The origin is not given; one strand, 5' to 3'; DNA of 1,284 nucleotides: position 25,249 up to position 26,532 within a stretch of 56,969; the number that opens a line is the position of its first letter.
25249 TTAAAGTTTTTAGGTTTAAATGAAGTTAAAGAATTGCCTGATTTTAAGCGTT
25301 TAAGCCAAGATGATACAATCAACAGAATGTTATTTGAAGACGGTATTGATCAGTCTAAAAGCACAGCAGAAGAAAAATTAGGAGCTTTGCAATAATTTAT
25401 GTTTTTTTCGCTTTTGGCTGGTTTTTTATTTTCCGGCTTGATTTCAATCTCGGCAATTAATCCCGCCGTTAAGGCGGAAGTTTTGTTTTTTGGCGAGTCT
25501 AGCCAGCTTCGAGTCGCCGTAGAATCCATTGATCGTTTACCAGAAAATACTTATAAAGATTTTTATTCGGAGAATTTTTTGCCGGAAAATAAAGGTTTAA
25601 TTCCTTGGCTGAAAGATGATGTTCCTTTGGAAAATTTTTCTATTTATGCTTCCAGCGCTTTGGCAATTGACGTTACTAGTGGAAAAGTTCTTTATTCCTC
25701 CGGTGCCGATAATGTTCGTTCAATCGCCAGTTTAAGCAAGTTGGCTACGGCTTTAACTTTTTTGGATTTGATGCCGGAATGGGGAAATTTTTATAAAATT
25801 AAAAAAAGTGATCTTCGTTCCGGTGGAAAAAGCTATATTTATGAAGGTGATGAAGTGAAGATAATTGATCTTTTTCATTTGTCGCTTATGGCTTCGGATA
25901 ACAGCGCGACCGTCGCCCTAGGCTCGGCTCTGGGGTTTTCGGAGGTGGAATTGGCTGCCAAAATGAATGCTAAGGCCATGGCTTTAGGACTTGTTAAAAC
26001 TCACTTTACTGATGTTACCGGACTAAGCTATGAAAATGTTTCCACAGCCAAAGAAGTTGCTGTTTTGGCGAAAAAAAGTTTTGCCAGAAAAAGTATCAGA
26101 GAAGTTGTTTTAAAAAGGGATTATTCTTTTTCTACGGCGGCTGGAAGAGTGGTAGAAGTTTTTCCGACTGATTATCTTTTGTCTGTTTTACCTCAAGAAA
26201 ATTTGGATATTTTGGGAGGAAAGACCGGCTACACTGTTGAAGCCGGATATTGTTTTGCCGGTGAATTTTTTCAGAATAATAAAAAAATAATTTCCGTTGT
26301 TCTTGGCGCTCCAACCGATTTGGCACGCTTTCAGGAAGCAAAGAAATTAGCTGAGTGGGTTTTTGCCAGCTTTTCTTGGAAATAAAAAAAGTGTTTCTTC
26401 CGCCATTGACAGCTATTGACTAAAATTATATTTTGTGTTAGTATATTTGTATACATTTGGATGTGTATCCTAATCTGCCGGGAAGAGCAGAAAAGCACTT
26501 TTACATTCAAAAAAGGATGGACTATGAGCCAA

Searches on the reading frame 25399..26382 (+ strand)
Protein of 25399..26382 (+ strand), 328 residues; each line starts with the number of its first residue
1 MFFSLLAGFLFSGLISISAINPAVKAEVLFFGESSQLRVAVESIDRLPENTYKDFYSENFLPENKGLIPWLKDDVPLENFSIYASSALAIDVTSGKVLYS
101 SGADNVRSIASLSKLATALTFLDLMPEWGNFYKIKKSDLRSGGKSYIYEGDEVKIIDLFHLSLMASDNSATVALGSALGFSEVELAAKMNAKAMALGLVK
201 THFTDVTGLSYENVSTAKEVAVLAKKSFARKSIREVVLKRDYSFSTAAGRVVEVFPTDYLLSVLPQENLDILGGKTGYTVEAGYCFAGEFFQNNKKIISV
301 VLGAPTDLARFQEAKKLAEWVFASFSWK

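Call 65: search_protein_families(library=pfam, proteins=[window:25399-26382:+], max_evalue=0.001)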
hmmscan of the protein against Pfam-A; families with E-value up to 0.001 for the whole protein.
window:25399-26382:+ (328 aa): 2 families
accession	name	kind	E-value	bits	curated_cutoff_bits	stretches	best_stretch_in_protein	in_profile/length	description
PF00768.25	Peptidase_S11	-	4e-42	144.8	27.6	1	81-306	9-239/239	D-alanyl-D-alanine carboxypeptidase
PF13354.11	Beta-lactamase2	-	4.1e-07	30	22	1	89-224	4-143/214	Beta-lactamase enzyme family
